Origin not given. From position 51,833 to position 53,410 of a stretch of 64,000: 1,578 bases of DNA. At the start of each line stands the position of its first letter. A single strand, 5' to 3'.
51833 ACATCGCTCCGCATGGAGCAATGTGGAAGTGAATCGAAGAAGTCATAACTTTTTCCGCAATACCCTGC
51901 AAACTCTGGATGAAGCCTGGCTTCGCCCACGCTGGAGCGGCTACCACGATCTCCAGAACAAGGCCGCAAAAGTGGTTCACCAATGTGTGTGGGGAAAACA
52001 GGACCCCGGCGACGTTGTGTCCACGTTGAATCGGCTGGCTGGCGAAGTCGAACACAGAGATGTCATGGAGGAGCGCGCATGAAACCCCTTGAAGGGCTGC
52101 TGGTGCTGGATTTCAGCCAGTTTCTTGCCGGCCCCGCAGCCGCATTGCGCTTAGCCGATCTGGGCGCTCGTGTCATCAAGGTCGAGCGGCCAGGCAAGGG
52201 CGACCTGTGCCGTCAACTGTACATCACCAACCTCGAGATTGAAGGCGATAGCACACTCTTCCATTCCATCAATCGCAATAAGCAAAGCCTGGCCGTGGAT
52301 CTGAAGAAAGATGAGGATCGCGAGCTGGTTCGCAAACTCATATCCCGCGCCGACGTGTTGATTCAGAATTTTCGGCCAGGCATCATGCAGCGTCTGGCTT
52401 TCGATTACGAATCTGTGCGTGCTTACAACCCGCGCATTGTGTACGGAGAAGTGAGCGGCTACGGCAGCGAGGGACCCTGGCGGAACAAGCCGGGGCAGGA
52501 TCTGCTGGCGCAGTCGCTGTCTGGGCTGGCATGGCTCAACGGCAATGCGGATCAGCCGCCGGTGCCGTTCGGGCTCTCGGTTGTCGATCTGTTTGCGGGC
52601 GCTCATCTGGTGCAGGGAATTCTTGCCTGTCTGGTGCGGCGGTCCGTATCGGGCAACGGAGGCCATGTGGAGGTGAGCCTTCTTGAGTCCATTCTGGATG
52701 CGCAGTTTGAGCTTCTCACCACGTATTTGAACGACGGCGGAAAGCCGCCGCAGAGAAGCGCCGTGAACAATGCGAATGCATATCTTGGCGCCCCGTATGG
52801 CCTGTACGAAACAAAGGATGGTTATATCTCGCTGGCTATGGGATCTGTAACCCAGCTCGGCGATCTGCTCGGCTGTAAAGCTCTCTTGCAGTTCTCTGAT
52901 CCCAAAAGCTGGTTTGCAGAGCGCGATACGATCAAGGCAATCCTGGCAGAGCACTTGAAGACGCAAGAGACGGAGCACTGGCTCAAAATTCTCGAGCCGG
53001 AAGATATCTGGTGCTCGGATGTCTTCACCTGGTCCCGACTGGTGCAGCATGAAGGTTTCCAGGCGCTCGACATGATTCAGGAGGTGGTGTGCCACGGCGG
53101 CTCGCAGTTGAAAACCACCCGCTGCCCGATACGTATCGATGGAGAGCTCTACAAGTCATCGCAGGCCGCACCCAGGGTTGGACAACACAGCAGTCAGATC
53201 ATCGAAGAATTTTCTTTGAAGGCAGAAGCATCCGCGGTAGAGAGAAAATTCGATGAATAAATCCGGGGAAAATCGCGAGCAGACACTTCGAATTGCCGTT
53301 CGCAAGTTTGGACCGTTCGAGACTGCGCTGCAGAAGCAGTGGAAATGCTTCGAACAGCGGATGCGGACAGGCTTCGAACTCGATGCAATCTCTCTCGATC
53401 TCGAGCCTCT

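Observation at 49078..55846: Operon of two signal-less binding-protein-fold proteins, a class III CoA-transferase and MaoC dehydratases, with no ABC transporter nearby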

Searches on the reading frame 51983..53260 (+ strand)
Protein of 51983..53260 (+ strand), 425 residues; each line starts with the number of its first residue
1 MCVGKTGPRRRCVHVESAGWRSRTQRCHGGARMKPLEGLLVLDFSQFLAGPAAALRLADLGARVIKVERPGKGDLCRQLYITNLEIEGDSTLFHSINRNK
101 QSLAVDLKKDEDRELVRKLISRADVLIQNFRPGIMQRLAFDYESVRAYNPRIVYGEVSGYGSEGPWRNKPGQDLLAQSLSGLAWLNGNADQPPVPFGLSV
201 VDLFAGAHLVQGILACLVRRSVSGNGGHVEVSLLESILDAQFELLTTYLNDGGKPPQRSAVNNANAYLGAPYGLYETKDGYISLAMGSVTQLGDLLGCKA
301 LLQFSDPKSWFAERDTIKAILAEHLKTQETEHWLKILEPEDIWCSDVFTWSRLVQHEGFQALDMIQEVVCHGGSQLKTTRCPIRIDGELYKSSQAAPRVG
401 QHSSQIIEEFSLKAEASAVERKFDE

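Call 4: search_protein_families(library=pfam, proteins=[window:51983-53260:+], max_evalue=0.01)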
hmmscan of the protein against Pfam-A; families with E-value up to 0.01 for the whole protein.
window:51983-53260:+ (425 aa): 1 family
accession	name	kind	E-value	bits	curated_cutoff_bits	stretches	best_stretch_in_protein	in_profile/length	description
PF02515.22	CoA_transf_3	-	1.9e-101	340.3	23.3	1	36-403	1-366/366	CoA-transferase family III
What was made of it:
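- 52079..53260 (+): Family III (CaiB/BaiF) CoA-transferase. Pfam CoA_transf_3 1.9e-101, full length (call 4).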

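Call 5: search_protein_families(library=ncbifam, proteins=[window:51983-53260:+], max_evalue=0.01)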
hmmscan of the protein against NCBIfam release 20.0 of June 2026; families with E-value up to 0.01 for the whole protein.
window:51983-53260:+ (425 aa): 7 families
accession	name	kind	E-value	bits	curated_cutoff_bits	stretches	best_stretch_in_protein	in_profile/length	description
NF052585.1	SucGlutTfsCaiB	equivalog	1.2e-65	221.7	750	1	32-411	4-389/394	succinate--glutarate CoA-transferase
NF008511.0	PRK11430.1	equivalog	8.7e-61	206.1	522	1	34-411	8-380/381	CoA:oxalate CoA-transferase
NF041294.1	Scnl_mescCoAtase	equivalog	2.1e-58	198.3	700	1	33-407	1-380/381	succinyl-CoA:mesaconate CoA-transferase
NF003809.0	PRK05398.1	subfamily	8.1e-54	182.8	442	2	33-239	2-206/416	formyl-CoA transferase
TIGR03253.1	oxalate_frc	equivalog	8.3e-51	173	504.2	2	34-239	2-205/416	formyl-CoA transferase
NF002914.1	PRK03525.1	equivalog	1.8e-30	106.2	413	1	35-408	9-379/400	L-carnitine CoA-transferase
TIGR04253.1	mesacon_CoA_iso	equivalog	7.7e-14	51.5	725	1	36-264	3-228/403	2-methylfumaryl-CoA isomerase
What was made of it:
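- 52079..53260 (+): Nearest NCBIfam models are succinate-glutarate, oxalate and mesaconate CoA-transferases (call 5).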

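Call 42: search_solved_structures(query=window:52079-53257:+, max_evalue=1e-30)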
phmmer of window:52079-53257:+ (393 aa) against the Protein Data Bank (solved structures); distinct sequences matched with E-value up to 1e-30: 27.
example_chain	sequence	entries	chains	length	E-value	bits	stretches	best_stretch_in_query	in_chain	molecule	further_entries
10uh_A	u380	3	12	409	6.3e-57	196.6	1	3-375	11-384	Formyl-coenzyme a transferase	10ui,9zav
4hl6_A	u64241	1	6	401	2.4e-56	194.8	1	3-379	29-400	Uncharacterized protein YfdE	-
4ed9_A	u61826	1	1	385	2.3e-53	184.9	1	3-377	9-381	CAIB/BAIF family protein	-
9br6_A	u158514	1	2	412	9.9e-48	166.4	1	1-378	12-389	Succinate--hydroxymethylglutarate CoA-transferase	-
9br7_A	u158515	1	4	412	1.8e-47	165.5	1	1-378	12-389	Succinate--hydroxymethylglutarate CoA-transferase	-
5yit_A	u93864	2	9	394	5.7e-41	144.1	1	2-373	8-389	CoA transferase III | Uncharacterized protein Rv3272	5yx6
1pqy_A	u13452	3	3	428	1.3e-40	142.9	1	3-207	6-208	Hypothetical protein yfdW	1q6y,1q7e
1pt5_A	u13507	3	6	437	1.4e-40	142.8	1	3-207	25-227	Hypothetical protein yfdW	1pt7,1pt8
5yiy_A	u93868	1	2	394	5e-40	141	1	2-373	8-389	CoA transferase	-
1p5h_A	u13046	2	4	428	1.1e-39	139.9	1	2-207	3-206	Formyl-coenzyme A transferase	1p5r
2vjp_A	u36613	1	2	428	1.2e-39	139.8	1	2-207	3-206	FORMYL-COENZYME A TRANSFERASE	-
2vjo_A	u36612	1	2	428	1.5e-39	139.4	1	2-207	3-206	FORMYL-COENZYME A TRANSFERASE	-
2vjq_A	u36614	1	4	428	2e-39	139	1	2-207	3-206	FORMYL-COENZYME A TRANSFERASE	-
2vjn_A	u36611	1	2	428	2.1e-39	139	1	2-207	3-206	FORMYL-COENZYME A TRANSFERASE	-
2vjk_A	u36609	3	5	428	2.1e-39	139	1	2-207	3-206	FORMYL-COENZYME A TRANSFERASE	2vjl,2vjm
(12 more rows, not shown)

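Call 88: search_solved_structures(query=window:52079-53257:+, max_evalue=1e-50, show_alignments=2)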
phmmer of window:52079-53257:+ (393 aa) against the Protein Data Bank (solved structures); distinct sequences matched with E-value up to 1e-50: 3.
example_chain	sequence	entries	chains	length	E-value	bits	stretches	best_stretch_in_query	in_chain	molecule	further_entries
10uh_A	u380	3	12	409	6.3e-57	196.6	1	3-375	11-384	Formyl-coenzyme a transferase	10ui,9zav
4hl6_A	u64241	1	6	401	2.4e-56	194.8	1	3-379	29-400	Uncharacterized protein YfdE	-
4ed9_A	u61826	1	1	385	2.3e-53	184.9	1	3-377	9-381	CAIB/BAIF family protein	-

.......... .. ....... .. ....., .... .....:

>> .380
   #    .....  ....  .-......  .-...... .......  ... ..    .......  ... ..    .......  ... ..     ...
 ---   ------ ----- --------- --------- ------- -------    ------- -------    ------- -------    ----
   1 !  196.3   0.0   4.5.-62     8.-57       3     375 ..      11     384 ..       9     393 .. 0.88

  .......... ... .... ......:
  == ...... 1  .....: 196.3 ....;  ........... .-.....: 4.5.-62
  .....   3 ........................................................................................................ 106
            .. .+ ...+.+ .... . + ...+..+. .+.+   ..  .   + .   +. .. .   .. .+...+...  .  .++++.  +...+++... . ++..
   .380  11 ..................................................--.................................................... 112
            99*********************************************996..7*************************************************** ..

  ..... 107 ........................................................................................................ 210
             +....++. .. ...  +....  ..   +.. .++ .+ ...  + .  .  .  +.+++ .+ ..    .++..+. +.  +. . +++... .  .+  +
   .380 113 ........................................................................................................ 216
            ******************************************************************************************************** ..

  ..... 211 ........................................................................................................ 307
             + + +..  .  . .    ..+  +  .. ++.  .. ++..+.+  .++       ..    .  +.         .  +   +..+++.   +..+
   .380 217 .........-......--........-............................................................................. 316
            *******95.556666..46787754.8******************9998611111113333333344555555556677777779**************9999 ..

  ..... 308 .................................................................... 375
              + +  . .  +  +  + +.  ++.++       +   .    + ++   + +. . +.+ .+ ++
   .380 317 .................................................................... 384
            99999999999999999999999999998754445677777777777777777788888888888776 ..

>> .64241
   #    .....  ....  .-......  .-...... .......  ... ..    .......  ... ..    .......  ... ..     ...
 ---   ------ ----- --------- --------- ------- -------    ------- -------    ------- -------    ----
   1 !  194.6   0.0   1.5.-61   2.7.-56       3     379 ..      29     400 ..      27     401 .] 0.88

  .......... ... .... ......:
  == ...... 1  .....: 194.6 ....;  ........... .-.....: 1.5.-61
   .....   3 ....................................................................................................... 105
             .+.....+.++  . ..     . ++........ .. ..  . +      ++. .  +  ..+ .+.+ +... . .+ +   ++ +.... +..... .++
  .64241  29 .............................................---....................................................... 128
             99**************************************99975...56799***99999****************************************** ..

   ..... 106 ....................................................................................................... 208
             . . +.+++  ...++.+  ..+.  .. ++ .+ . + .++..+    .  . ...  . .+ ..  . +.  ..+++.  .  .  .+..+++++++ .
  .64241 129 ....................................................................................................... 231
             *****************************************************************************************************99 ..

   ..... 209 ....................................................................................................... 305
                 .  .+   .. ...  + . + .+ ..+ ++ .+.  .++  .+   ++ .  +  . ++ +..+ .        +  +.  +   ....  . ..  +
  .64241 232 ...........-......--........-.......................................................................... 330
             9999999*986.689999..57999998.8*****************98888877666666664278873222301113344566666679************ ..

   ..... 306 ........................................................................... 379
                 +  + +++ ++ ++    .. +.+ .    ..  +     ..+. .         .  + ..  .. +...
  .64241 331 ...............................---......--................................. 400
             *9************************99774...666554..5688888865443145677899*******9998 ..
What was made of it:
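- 52079..53260 (+): The G-x-D...Q..SG Asp motif aligns with YfdE and Frc (call 88).
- On Family III (CaiB/BaiF) CoA-transferase: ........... aligns with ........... of YfdE and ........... of 10uh (call 88).
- CoA_transf_3 matches over its full length, with the Asp motif (calls 4, 88).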
